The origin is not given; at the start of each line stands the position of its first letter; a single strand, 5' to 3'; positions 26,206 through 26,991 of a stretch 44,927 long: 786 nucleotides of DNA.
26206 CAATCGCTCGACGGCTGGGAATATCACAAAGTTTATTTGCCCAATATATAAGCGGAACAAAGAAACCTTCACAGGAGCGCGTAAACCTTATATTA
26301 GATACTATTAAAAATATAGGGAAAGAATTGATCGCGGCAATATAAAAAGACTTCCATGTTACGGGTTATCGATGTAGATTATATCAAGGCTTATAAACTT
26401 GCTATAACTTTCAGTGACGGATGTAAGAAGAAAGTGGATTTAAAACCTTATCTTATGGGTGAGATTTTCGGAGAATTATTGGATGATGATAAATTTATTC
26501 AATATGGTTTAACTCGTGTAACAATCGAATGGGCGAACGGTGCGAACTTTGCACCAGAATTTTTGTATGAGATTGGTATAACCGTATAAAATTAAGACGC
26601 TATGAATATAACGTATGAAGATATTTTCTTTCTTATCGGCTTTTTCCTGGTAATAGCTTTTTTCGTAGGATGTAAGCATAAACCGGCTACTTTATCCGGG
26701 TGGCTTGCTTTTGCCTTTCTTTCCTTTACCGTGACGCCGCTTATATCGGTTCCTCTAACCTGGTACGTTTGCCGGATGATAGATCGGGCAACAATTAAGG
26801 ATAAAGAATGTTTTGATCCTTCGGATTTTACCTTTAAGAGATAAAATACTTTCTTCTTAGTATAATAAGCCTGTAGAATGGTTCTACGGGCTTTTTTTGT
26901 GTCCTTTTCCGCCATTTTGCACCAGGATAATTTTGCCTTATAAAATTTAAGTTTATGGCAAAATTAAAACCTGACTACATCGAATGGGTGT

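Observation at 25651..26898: Self-contained DUF4160 / DUF2442-HTH / DUF2442 (plus small membrane protein) module inserted in front of the tape-measure gene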

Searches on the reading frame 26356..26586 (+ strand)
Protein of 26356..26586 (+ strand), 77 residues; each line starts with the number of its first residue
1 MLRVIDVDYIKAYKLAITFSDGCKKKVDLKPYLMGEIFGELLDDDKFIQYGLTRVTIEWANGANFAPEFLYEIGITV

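Call 3: search_protein_families(library=pfam, proteins=[window:26356-26586:+], max_evalue=0.1)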
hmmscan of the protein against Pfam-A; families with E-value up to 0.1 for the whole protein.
seq(77 aa): 1 family
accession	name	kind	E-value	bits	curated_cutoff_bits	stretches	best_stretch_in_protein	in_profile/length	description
PF10387.14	DUF2442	-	5.2e-11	43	23.9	1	4-73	1-69/72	Protein of unknown function (DUF2442)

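Call 5: search_protein_families(library=phrogs, proteins=[window:26356-26586:+], max_evalue=0.01)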
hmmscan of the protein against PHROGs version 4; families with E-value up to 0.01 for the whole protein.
seq(77 aa): 2 families
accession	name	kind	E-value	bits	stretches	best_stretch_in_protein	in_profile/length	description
phrog_37898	-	unknown function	3e-08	35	1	2-73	17-89/100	-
phrog_29047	-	unknown function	2e-06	28.8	1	2-73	7-78/159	-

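Call 6: search_protein_families(library=padloc, proteins=[window:26356-26586:+], max_evalue=1)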
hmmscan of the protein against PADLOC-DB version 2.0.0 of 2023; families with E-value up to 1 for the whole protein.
seq(77 aa): 0 families

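Call 34: find_related_loci(query=window:26356-26586:+, collection=genome_contigs, flank=3000)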
Query seq(77 aa) (77 aa) in genome_contigs; peptide patterns used: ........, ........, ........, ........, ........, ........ (x = any residue, [..] = any of these).
166 stretches matched a pattern; 39 encode a relative of the query (tblastn E <= 1e-3); 39 distinct loci.
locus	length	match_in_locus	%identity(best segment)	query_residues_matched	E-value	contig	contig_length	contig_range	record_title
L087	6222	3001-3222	82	1-74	4e-39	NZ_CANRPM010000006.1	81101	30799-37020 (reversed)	MAG: uncultured Bacteroides sp. isolate Lapin-019__bin16 Lapin-019__NODE_133_length_81101_cov_97.153954, whole genome sh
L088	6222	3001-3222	82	1-74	5e-39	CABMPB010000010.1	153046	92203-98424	MAG: uncultured Bacteroides sp. isolate MGYG-HGUT-02560 genome assembly, contig: GUT_GENOME149380_10, whole genome shotg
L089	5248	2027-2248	81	1-74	1e-38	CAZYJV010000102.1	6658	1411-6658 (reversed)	MAG TPA_asm: uncultured Odoribacter sp. isolate SRP199465_co1_269 genome assembly, contig: NODE_32481_length_6658_cov_6.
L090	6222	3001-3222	80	1-74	2e-38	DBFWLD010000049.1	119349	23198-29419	MAG TPA_asm: Tannerellaceae bacterium isolate MAG7872 contig49, whole genome shotgun sequence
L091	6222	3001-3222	81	1-74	2e-38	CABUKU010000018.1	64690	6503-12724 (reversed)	MAG TPA_asm: uncultured Bacteroides sp. isolate MGYG-HGUT-04094 genome assembly, contig: GUT_GENOME256155_18, whole geno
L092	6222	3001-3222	82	1-74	3e-38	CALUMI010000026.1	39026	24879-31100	MAG: uncultured Muribaculaceae bacterium isolate BRZ_SH__bin69 genome assembly, contig: BRZ_SH__NODE_942_length_39026_co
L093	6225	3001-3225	79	1-75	9e-38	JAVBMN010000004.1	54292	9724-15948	MAG: Bacteroidaceae bacterium isolate EPI_MAG_00053 c_000003208804, whole genome shotgun sequence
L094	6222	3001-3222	80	1-74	8e-38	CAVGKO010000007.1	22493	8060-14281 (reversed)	Anaerobutyricum sp. isolate H07613-L1_cleanbin_000031 genome assembly, contig: Spades_H07613-L1_contig_884, whole genome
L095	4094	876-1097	78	1-74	2e-37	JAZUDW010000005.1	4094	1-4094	MAG: Bacteroidales bacterium isolate T1900045304_TH20190074.MAGScoT_cleanbin_000042 SGB_6170_k141_474054, whole genome s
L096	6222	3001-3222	81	1-74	2e-37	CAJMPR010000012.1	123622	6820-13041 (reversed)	TPA_asm: uncultured bacterium isolate ERR1600605-bin.30 genome assembly, contig: NODE_198_length_123622_cov_58.092395, w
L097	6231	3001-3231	73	1-77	6e-37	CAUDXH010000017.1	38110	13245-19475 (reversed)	MAG TPA_asm: uncultured Bacteroides sp. isolate SRR17798021_bin.2_MetaWRAP_v1.3_MAG genome assembly, contig: ERZ18698263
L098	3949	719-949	75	1-77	5e-37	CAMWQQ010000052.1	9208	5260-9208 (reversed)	MAG TPA_asm: uncultured Odoribacter sp. isolate SRR14411283_bin.19_metawrap_v1.3_MAG genome assembly, contig: NODE.1313_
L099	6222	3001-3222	78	1-74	9e-37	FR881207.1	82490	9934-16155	Bacteroides sp. CAG:530 genomic scaffold, scf138, whole genome shotgun sequence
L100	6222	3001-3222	78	1-74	3e-36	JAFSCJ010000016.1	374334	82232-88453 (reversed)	MAG: Muribaculaceae bacterium isolate RGIG3014 Goat_Rectum-3__c707, whole genome shotgun sequence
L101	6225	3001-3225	73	1-75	3e-36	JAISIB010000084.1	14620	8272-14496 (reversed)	MAG: Prevotellaceae bacterium isolate Hm464_bin4 k119_1331840, whole genome shotgun sequence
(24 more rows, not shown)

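Call 77: search_protein_families(library=ncbifam, proteins=[window:26356-26586:+], max_evalue=0.05)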
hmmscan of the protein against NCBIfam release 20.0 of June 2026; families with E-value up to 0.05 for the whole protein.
seq(77 aa): 1 family
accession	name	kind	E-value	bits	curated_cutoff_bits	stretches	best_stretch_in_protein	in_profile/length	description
NF048016.1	antoxin_DhiA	equivalog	1.1e-12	48.6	200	1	1-73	1-70/160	type II toxin-antitoxin system antitoxin DhiA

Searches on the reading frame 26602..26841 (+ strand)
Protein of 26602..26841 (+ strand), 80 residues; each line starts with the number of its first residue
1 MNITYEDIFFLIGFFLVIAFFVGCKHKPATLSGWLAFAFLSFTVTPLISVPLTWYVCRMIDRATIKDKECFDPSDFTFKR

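Call 3: search_protein_families(library=pfam, proteins=[window:26602-26841:+], max_evalue=0.1)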
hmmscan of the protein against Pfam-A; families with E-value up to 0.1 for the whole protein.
seq(80 aa): 2 families
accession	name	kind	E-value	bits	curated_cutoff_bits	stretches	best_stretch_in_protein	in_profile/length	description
PF03706.18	LPG_synthase_TM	-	0.017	15.1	33.4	1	6-62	116-173/302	Lysylphosphatidylglycerol synthase TM region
PF01275.24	Myelin_PLP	-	0.067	13.4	23.8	0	38-78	127-167/231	Myelin proteolipid protein (PLP or lipophilin)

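Call 5: search_protein_families(library=phrogs, proteins=[window:26602-26841:+], max_evalue=0.01)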
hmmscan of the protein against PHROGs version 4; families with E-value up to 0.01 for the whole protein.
seq(80 aa): 0 families

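Call 6: search_protein_families(library=padloc, proteins=[window:26602-26841:+], max_evalue=1)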
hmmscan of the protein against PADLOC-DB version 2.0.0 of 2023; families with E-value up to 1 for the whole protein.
seq(80 aa): 0 families

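Call 57: find_homologous_proteins(query=window:26602-26841:+, max_evalue=0.001)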
Query seq(80 aa) (80 aa): 35 proteins with E <= 0.001 among 36 candidates.
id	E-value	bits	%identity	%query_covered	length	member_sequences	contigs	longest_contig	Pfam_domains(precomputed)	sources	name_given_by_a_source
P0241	3.0e-43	163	92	98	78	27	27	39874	-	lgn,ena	-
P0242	2.8e-41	157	91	98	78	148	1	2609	-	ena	-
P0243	6.1e-41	156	91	98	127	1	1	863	-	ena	-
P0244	1.0e-40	155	89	100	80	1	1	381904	-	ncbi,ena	-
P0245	3.3e-40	154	84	100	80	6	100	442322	-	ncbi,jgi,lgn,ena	-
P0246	1.5e-39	152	86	98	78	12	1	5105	-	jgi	-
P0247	2.2e-39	151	90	98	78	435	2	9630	-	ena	-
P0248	3.7e-39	150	86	98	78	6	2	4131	-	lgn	-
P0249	9.0e-39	149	86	98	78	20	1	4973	-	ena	-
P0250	9.0e-39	149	86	98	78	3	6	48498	-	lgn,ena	-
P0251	1.2e-38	149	86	98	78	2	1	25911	-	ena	-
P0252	1.3e-38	149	87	98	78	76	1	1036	-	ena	-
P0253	1.6e-38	148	85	98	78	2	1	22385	-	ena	-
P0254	4.4e-38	147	83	98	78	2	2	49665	-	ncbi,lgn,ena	-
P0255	5.8e-38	146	87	98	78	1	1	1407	-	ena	-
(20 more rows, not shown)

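Call 77: search_protein_families(library=ncbifam, proteins=[window:26602-26841:+], max_evalue=0.05)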
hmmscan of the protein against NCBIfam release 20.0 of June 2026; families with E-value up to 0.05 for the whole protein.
seq(80 aa): 1 family
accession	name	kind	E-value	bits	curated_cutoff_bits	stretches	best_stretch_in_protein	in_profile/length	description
TIGR02614.1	ftsW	equivalog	0.049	12.7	337.5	0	8-67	69-129/357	putative lipid II flippase FtsW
